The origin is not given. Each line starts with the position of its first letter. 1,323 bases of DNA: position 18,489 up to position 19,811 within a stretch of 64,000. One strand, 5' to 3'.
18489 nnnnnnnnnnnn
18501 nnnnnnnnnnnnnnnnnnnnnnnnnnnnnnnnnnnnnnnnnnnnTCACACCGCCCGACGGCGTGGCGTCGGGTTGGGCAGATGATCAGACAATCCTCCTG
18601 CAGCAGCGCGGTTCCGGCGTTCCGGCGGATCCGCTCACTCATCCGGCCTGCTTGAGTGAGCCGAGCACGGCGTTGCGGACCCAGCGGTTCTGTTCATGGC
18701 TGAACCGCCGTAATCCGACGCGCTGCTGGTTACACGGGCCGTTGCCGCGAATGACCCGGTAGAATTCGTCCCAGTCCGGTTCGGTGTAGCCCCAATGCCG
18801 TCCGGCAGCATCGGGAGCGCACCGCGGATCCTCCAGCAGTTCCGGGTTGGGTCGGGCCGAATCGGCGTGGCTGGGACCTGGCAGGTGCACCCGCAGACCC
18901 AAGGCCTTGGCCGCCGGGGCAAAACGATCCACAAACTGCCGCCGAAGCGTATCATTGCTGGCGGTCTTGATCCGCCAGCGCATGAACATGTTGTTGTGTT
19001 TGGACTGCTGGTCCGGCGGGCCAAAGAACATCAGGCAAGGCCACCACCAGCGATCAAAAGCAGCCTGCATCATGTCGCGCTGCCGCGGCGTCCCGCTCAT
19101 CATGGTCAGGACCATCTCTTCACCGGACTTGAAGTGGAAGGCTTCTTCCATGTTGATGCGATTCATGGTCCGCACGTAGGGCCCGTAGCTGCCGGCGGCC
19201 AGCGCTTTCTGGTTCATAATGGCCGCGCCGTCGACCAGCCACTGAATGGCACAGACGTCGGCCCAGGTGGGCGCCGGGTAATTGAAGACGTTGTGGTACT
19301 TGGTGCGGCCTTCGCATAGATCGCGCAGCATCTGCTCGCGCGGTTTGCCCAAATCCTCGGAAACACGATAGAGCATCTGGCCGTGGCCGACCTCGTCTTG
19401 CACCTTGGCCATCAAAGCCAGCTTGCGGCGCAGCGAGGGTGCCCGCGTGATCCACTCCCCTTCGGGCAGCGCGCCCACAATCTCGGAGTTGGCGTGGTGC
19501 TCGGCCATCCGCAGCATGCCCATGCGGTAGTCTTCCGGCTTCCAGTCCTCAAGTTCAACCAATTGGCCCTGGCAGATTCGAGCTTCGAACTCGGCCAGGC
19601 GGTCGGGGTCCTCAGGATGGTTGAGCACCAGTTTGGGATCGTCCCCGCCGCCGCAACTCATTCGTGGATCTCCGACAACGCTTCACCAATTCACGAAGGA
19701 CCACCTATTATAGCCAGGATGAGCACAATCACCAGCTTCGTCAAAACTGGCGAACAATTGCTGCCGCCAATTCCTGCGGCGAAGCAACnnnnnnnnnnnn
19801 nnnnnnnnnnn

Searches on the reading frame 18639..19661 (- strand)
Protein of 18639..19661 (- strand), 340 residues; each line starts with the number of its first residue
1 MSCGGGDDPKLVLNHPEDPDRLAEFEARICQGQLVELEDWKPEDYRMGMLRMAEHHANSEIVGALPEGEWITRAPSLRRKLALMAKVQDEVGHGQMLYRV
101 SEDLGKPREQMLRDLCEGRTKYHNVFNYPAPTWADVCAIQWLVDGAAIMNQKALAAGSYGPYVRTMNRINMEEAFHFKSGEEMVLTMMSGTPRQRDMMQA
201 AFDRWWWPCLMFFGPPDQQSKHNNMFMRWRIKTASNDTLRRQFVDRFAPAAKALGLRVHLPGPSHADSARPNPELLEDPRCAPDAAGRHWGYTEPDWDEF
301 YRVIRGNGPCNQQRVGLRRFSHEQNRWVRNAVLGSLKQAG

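Call 7: search_protein_families(library=pfam, proteins=[window:18639-19661:-], max_evalue=0.01)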
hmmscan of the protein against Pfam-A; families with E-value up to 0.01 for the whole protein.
window:18639-19661:- (340 aa): 1 family
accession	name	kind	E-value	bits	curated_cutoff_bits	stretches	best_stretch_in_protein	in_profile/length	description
PF05138.18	PaaA_PaaC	-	2.4e-75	253.6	28.5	1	35-258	4-225/263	Phenylacetic acid catabolic protein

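Call 79: find_homologous_proteins(query=window:18639-19661:-, max_evalue=1e-100)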
Query window:18639-19661:- (340 aa): 771 proteins with E <= 1e-100 among 8000 candidates; the best 120 are listed.
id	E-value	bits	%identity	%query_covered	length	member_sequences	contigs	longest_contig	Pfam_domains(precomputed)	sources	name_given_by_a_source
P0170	7.0e-206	701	84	100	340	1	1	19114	PF05138.19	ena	-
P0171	2.1e-205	700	85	100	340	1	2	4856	PF05138.19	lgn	-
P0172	8.6e-204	694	84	100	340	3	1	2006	PF05138.19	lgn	-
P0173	1.6e-203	693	84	100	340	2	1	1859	PF05138.19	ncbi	-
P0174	6.6e-200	682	83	100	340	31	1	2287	PF05138.19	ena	-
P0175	3.5e-196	669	81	100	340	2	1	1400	PF05138.19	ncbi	-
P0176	4.8e-193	659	84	99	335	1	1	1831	PF05138.19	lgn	-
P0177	2.8e-189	647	80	98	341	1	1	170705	PF05138.19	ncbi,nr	ncbi:MAG: 1,2-phenylacetyl-CoA epoxidase, subunit A [Phycisphaerae bacterium]|nr:1,2-phenylacetyl-Co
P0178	2.1e-180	617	77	98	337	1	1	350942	PF05138.19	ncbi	-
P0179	7.3e-178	609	77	99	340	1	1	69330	PF05138.19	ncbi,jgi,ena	-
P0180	5.3e-175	600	79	93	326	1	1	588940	PF05138.19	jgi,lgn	jgi:ring-1,2-phenylacetyl-CoA epoxidase subunit PaaA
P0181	3.5e-170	584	81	86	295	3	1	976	PF05138.19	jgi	jgi:ring-1,2-phenylacetyl-CoA epoxidase subunit PaaA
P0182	3.3e-165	567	85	82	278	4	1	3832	PF05138.19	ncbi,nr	ncbi:MAG: 1,2-phenylacetyl-CoA epoxidase subunit A, partial [Planctomycetes bacterium]|nr:1,2-phenyl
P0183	2.0e-164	565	72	98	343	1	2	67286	PF05138.19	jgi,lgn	jgi:ring-1,2-phenylacetyl-CoA epoxidase subunit PaaA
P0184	6.3e-164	563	73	94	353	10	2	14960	PF05138.19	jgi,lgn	jgi:ring-1,2-phenylacetyl-CoA epoxidase subunit PaaA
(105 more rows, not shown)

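Call 80: find_encoding_contigs(protein=P0177, flank=10000, max_places=2)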
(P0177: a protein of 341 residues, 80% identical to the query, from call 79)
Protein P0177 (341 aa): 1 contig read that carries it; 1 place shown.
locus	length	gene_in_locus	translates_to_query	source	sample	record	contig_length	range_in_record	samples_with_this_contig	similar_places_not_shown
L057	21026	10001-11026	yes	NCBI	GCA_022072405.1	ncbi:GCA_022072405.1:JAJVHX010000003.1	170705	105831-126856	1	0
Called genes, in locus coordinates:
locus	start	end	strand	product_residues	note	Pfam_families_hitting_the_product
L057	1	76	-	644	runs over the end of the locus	PF02554:CstA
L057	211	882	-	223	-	-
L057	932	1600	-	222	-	PF00730:HhH-GPD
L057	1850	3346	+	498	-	PF07690:MFS_1, PF00854:PTR2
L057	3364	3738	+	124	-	PF22636:FlK, PF03061:4HBT (faint)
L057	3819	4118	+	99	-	PF03992:ABM (weak), PF07110:EthD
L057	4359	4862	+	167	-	PF05635:23S_rRNA_IVP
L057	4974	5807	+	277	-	PF00378:ECH_1, PF16113:ECH_2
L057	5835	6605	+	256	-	PF00378:ECH_1, PF16113:ECH_2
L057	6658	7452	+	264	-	PF00378:ECH_1, PF16113:ECH_2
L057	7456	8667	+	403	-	PF02737:3HCDH_N, PF00725:3HCDH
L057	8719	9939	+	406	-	PF00108:Thiolase_N, PF02803:Thiolase_C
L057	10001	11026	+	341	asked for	PF05138:PaaA_PaaC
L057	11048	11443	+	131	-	PF06243:PaaB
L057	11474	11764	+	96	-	PF01329:Pterin_4a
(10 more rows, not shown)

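Call 81: find_encoding_contigs(protein=P0170, flank=10000, max_places=2)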
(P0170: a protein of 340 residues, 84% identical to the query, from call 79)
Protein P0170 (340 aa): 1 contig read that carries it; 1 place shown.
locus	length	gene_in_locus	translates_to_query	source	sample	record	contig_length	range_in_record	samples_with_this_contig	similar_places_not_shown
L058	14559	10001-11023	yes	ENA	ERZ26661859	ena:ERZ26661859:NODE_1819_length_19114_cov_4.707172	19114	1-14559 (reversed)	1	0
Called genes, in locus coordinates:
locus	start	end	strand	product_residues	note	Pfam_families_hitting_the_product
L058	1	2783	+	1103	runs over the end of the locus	-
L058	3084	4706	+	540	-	PF07995:GSDH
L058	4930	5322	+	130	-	PF22636:FlK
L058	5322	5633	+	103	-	PF03992:ABM (weak), PF07110:EthD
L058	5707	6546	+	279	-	PF00378:ECH_1, PF16113:ECH_2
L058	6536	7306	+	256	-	PF00378:ECH_1, PF16113:ECH_2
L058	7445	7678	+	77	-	-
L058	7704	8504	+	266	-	PF00378:ECH_1, PF16113:ECH_2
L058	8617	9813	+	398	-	PF00108:Thiolase_N, PF02803:Thiolase_C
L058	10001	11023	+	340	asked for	PF05138:PaaA_PaaC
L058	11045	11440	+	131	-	PF06243:PaaB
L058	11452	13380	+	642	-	PF00488:MutS_V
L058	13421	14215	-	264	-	PF02602:HEM4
